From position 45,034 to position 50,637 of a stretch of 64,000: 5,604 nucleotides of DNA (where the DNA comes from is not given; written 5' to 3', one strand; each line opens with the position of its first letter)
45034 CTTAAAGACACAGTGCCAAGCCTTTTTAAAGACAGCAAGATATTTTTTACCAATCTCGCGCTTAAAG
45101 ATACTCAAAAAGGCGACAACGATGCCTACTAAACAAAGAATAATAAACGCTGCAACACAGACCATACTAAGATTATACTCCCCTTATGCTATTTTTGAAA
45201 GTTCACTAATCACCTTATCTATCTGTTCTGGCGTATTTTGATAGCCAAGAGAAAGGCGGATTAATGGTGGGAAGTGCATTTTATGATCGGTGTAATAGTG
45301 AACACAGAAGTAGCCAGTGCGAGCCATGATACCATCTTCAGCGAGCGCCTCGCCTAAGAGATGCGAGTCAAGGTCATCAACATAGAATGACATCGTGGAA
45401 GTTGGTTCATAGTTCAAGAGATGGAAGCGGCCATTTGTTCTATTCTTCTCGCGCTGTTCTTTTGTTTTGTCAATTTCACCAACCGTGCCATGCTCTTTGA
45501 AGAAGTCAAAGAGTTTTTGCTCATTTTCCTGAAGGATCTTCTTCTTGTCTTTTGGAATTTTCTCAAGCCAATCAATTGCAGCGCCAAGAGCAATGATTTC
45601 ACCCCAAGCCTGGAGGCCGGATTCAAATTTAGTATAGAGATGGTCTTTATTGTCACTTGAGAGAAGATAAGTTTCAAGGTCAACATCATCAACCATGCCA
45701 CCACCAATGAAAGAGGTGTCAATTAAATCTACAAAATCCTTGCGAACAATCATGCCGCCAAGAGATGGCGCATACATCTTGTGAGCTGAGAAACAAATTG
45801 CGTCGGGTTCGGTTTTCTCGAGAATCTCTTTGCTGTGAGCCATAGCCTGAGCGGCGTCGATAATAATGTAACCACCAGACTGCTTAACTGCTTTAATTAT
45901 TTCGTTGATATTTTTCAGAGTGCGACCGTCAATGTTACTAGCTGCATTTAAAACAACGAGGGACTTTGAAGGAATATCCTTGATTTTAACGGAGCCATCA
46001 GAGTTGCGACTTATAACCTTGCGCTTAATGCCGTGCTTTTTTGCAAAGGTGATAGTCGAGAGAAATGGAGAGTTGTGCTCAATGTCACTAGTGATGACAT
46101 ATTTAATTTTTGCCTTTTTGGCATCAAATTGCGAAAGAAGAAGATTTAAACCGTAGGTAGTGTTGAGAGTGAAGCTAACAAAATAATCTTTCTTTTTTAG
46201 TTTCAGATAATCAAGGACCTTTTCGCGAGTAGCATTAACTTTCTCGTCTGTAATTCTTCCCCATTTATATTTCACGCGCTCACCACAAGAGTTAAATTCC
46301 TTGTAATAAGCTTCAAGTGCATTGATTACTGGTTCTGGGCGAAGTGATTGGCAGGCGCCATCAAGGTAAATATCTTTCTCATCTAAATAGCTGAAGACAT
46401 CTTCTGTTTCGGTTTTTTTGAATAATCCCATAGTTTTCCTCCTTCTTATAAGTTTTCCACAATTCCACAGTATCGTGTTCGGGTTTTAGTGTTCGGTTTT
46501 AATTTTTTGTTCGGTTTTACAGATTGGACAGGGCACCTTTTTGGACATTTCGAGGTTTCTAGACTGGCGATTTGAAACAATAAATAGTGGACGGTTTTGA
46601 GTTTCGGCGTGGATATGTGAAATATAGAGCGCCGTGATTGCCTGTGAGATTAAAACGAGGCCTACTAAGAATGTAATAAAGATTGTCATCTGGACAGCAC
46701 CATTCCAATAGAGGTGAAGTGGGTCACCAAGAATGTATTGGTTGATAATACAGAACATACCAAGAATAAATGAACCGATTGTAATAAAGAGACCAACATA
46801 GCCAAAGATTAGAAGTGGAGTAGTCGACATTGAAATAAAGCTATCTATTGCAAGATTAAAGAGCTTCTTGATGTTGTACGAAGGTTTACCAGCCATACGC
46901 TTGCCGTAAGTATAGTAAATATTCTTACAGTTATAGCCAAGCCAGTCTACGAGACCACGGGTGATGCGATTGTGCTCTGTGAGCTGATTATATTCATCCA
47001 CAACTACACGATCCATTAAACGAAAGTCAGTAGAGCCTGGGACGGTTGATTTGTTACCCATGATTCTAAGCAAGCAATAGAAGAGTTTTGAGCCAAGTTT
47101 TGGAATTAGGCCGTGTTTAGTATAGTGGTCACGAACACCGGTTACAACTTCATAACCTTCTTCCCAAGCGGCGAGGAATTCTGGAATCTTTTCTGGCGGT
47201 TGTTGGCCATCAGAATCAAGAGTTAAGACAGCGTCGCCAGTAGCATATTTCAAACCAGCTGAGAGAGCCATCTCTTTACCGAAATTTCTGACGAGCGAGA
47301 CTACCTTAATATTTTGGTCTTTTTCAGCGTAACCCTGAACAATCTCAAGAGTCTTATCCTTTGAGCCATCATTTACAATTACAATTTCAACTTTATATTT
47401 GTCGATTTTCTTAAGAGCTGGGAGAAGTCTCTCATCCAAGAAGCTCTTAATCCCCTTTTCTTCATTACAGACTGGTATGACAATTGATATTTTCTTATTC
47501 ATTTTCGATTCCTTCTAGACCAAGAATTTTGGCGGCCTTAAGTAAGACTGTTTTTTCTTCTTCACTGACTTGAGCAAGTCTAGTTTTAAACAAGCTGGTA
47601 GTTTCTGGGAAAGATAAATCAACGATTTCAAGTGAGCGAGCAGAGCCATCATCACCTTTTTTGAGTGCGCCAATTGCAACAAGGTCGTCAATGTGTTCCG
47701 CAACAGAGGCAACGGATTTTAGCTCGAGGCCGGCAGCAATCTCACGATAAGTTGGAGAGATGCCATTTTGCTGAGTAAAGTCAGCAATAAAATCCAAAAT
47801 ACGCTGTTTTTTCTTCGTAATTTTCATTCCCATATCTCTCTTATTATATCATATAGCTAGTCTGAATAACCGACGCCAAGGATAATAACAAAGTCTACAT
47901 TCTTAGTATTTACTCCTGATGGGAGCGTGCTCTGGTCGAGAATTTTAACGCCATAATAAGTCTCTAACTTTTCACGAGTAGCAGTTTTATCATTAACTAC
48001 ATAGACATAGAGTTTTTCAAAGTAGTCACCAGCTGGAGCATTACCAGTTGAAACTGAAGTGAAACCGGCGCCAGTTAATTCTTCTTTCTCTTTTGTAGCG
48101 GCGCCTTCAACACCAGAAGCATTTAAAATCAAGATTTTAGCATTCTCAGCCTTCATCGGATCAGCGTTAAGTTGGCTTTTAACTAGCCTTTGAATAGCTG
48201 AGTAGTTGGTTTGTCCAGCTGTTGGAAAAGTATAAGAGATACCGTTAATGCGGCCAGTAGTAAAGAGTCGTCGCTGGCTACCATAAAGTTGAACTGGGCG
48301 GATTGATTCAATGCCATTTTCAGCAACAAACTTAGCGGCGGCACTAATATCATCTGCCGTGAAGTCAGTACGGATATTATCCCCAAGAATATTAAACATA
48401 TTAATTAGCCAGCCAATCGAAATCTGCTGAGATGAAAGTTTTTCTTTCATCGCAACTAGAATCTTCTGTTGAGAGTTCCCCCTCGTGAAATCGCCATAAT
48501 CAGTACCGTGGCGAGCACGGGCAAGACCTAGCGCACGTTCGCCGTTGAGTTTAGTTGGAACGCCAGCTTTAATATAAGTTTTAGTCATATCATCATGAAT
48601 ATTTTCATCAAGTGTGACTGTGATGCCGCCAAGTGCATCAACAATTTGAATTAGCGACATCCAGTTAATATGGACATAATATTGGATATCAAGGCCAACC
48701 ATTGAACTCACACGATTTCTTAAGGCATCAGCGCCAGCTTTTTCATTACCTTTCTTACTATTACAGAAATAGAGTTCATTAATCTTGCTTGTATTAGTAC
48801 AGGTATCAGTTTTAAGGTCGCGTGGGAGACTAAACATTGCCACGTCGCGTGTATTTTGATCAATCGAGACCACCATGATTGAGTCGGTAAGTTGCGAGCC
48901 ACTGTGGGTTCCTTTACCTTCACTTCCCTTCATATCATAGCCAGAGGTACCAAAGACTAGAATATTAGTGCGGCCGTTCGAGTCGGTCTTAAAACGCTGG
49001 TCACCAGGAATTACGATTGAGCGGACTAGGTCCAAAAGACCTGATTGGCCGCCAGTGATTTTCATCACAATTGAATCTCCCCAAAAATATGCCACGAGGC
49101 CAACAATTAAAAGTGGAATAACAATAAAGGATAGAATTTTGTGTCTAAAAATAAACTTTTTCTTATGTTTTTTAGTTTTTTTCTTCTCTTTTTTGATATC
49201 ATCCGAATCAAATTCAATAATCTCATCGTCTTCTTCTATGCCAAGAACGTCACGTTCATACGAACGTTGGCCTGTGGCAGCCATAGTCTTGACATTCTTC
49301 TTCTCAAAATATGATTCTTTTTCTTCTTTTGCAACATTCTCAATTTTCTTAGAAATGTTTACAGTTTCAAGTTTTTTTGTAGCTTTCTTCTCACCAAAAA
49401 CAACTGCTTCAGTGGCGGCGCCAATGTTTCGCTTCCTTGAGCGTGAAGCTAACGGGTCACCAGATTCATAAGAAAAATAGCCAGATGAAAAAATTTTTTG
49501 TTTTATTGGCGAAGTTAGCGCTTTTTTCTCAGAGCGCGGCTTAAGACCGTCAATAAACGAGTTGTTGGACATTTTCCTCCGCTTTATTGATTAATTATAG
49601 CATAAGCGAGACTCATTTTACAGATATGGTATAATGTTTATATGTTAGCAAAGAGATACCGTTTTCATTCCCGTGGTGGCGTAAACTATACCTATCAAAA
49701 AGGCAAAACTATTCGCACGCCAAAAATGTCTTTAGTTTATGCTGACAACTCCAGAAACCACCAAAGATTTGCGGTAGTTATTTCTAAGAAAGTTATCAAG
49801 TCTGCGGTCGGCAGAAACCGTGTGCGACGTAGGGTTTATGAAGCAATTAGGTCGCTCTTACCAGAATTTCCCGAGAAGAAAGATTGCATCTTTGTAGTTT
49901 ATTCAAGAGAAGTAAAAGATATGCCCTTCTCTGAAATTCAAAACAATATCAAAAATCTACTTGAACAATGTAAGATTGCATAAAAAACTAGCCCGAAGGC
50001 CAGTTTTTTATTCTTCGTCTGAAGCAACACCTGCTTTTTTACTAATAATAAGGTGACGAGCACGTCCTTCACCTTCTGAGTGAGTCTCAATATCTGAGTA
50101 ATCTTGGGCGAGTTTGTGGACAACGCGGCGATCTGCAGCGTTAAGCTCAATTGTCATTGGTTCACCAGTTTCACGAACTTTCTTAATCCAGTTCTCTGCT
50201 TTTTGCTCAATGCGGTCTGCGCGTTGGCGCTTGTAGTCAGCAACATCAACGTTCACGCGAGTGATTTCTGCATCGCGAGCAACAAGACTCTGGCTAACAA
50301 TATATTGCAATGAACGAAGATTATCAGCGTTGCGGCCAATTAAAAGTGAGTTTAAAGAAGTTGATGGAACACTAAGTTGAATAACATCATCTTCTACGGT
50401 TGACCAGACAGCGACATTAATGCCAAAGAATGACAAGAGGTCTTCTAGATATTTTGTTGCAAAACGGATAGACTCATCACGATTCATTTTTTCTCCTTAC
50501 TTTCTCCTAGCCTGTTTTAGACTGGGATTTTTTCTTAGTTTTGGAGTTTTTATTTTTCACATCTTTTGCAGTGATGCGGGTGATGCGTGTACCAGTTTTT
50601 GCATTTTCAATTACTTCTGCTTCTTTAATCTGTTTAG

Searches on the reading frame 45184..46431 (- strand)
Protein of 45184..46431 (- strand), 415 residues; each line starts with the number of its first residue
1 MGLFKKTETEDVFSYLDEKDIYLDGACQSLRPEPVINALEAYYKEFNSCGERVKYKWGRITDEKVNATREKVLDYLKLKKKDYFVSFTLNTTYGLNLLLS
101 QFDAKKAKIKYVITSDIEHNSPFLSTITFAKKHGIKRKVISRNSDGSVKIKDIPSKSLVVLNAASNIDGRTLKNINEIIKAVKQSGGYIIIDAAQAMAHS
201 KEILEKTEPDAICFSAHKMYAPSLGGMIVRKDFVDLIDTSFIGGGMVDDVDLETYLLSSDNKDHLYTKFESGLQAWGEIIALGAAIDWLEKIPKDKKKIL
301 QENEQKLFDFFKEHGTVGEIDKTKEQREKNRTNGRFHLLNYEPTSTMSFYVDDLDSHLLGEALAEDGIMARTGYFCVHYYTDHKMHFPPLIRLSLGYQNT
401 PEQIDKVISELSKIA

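Call 14: search_protein_families(library=pfam, proteins=[window:45184-46431:-], max_evalue=0.001)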
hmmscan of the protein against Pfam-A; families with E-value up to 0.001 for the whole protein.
window:45184-46431:- (415 aa): 1 family
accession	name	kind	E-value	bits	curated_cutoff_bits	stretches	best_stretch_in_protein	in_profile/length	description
PF00266.25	Aminotran_5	-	9.1e-55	186.5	21.5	1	21-407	1-371/371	Aminotransferase class-V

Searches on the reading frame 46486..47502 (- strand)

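Call 14: search_protein_families(library=pfam, proteins=[window:46486-47502:-], max_evalue=0.001)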
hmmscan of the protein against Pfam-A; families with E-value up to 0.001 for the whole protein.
window:46486-47502:- (338 aa): 3 families
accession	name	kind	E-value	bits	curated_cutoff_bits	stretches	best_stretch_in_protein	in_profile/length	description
PF00535.33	Glycos_transf_2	-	2.1e-33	116.1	23.3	1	6-170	1-166/168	Glycosyl transferase family 2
PF10111.15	Glyco_tranf_2_2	-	1.2e-07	31.9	27.3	1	6-105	1-98/276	Glycosyltransferase like family 2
PF13641.12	Glyco_tranf_2_3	-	6.3e-06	26.8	27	1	5-131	3-130/230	Glycosyltransferase like family 2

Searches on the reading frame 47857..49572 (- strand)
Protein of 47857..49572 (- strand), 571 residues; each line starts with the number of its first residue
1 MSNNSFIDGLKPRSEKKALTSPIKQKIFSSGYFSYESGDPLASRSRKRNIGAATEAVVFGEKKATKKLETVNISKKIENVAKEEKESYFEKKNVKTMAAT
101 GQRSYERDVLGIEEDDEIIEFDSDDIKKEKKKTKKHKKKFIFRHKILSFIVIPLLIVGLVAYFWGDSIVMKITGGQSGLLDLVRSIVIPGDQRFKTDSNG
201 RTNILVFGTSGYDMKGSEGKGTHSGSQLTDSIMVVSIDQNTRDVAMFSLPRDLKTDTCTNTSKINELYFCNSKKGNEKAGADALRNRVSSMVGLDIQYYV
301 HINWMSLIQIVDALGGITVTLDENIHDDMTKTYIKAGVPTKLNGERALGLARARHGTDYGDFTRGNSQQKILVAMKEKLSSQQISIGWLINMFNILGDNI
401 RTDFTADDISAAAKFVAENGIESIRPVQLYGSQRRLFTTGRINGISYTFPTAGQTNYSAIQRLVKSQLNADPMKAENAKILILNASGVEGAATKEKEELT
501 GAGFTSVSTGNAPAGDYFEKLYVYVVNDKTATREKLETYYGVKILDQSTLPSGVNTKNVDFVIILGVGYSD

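Call 14: search_protein_families(library=pfam, proteins=[window:47857-49572:-], max_evalue=0.001)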
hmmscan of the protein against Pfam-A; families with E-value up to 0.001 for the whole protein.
window:47857-49572:- (571 aa): 2 families
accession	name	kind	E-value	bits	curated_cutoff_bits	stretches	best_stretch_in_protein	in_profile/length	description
PF03816.19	LytR_cpsA_psr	-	6.4e-32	111.2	24.6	1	229-380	2-149/150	LytR_cpsA_psr family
PF13399.11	LytR_C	-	2.6e-07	31.9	22.2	1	478-566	2-83/86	LytR cell envelope-related transcriptional attenuator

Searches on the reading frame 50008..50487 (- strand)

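Call 75: search_protein_families(library=pfam, proteins=[window:50008-50487:-], max_evalue=0.01)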
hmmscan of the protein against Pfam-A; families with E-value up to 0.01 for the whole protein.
window:50008-50487:- (159 aa): 2 families
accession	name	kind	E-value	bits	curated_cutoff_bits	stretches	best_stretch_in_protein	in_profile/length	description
PF01424.28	R3H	-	1.1e-12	48.2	26.8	1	93-150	3-60/60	R3H domain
PF13083.13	KH_KhpA-B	-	0.0035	17.7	32.1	0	10-80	4-71/73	KhpA/KhpB, KH domain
